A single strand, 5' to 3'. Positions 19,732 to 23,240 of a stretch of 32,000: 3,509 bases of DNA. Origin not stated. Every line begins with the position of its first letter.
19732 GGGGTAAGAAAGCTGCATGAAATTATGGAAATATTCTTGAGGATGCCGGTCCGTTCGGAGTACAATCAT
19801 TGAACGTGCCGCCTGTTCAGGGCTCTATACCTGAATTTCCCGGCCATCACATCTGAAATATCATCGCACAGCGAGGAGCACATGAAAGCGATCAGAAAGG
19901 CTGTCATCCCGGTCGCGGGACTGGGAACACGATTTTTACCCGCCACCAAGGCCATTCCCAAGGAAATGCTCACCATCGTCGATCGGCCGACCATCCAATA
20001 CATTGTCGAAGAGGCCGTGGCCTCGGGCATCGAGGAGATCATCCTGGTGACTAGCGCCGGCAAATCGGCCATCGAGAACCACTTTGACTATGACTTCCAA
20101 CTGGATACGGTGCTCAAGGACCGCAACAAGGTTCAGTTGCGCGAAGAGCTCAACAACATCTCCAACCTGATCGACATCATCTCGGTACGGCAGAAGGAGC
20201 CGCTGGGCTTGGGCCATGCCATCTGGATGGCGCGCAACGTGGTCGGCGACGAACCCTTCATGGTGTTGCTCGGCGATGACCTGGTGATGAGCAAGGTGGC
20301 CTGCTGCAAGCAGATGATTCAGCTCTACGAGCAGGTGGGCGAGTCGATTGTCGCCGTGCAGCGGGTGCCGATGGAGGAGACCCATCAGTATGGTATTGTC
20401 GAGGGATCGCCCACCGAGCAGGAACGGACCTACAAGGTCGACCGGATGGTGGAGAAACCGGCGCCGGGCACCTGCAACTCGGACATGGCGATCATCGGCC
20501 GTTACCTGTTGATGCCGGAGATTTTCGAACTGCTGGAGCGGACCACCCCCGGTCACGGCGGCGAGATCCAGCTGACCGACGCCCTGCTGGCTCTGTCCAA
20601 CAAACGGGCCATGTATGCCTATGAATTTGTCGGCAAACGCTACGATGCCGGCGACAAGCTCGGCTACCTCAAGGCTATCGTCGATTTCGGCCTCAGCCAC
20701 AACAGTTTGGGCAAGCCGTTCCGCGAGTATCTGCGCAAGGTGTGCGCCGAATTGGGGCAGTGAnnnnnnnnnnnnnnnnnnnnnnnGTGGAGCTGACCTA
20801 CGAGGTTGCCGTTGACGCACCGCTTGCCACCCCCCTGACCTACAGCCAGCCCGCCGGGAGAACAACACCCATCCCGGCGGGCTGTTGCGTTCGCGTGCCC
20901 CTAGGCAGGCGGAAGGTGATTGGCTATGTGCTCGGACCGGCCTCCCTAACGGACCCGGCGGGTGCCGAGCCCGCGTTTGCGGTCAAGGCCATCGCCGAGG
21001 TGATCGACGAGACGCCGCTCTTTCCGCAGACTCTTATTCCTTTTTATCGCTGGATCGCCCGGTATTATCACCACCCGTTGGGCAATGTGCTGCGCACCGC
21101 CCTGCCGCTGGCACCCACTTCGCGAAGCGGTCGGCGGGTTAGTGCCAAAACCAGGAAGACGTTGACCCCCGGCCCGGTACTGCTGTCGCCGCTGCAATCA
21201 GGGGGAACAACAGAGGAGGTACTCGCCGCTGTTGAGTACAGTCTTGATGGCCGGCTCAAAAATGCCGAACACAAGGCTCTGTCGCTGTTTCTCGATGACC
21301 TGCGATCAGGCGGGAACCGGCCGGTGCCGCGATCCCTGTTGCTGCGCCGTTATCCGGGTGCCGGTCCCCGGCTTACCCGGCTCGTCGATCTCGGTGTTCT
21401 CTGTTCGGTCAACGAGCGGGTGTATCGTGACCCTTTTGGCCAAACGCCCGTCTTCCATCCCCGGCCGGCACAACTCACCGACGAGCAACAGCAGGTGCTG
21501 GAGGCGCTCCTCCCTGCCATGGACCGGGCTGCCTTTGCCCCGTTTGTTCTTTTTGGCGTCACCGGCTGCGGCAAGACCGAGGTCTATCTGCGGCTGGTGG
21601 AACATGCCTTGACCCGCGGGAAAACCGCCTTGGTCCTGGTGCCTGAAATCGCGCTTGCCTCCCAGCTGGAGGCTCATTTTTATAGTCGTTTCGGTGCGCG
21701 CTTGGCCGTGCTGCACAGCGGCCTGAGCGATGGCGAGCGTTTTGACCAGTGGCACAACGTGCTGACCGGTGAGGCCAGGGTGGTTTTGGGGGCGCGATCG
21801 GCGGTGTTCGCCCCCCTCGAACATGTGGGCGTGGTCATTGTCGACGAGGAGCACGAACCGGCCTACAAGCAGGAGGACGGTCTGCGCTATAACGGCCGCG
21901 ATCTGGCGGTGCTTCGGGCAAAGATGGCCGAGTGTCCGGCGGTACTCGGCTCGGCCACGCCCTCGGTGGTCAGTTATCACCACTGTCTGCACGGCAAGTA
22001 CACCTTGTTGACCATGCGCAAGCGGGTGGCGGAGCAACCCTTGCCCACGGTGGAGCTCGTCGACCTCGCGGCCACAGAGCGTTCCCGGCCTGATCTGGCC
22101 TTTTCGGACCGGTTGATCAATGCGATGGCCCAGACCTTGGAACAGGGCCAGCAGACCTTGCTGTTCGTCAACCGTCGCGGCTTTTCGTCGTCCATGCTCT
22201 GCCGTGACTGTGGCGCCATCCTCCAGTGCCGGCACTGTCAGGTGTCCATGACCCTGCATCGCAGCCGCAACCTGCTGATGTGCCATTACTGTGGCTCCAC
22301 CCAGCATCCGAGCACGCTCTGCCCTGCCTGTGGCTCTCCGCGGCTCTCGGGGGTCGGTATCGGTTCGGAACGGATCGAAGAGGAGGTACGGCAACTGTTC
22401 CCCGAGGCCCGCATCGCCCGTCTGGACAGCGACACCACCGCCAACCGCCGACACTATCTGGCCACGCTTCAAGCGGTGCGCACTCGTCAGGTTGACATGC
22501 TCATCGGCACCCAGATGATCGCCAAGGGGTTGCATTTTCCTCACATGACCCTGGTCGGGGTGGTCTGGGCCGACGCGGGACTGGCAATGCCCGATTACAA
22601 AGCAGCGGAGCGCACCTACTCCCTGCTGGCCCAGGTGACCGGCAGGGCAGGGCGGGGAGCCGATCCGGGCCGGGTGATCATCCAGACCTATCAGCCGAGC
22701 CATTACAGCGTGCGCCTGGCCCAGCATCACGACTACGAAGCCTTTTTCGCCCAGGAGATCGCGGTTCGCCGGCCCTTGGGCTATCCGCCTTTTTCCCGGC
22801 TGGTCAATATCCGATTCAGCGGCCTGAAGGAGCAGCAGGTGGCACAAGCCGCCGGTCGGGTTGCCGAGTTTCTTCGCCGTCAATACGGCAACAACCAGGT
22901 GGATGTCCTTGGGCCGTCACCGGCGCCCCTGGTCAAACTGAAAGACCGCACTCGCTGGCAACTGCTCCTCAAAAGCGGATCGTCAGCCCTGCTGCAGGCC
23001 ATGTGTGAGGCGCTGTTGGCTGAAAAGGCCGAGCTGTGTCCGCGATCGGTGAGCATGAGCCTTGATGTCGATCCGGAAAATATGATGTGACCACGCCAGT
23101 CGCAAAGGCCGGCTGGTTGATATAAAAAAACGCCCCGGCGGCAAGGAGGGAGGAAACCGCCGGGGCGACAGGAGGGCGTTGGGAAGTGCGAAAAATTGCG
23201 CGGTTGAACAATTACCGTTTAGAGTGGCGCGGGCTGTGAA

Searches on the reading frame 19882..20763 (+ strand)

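Call 13: search_protein_families(library=pfam, proteins=[window:19882-20763:+], max_evalue=0.0001)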
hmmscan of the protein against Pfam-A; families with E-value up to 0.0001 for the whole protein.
window:19882-20763:+ (293 aa): 1 family
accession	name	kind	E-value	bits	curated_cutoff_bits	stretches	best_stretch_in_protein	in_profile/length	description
PF00483.29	NTP_transferase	-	2.3e-28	99.9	21.2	1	6-265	1-238/245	Nucleotidyl transferase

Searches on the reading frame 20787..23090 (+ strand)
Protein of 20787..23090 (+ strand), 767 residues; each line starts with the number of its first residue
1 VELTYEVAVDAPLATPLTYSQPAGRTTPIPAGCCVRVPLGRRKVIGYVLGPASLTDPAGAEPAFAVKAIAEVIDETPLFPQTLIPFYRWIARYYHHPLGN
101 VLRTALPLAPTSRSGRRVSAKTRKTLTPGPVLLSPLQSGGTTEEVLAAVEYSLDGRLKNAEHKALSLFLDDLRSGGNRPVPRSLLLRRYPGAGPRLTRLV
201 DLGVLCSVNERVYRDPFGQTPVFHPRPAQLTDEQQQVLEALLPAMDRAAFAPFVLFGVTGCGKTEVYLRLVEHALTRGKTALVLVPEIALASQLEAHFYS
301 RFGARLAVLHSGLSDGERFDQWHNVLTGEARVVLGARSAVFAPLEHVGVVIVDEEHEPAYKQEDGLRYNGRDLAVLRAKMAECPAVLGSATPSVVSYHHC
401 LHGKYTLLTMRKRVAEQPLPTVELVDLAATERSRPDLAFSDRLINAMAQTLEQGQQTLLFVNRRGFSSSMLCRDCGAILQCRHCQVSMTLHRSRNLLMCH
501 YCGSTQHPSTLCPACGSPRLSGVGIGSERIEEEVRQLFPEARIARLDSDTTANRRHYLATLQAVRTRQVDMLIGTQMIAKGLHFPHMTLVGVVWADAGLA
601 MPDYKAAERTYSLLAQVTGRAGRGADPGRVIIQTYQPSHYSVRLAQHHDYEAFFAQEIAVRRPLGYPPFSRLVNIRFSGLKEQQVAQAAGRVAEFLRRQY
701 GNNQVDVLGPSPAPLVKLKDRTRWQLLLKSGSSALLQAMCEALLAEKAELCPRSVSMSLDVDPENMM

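Call 13: search_protein_families(library=pfam, proteins=[window:20787-23090:+], max_evalue=0.0001)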
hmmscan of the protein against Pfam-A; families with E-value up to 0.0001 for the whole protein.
window:20787-23090:+ (767 aa): 6 families
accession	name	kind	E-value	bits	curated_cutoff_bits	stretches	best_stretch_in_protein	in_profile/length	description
PF17764.6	PriA_3primeBD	-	4.6e-25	87.8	22.7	1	6-107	1-96/96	3'DNA-binding domain (3'BD)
PF18074.6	PriA_C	-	3e-24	86.1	26.9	1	668-763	1-95/95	Primosomal protein N C-terminal domain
PF00270.35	DEAD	-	2.7e-15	56.9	26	1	232-393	2-161/167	DEAD/DEAH box helicase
PF04851.21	ResIII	-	6.7e-13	49.3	22.5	1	229-392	3-162/164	Type III restriction enzyme, res subunit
PF18319.7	Zn_ribbon_PriA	-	1.3e-09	38.2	26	1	481-506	1-26/27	PriA DNA helicase Cys-rich region (CRR) domain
PF00271.37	Helicase_C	-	2.8e-09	37.6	23.5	1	533-623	33-108/110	Helicase conserved C-terminal domain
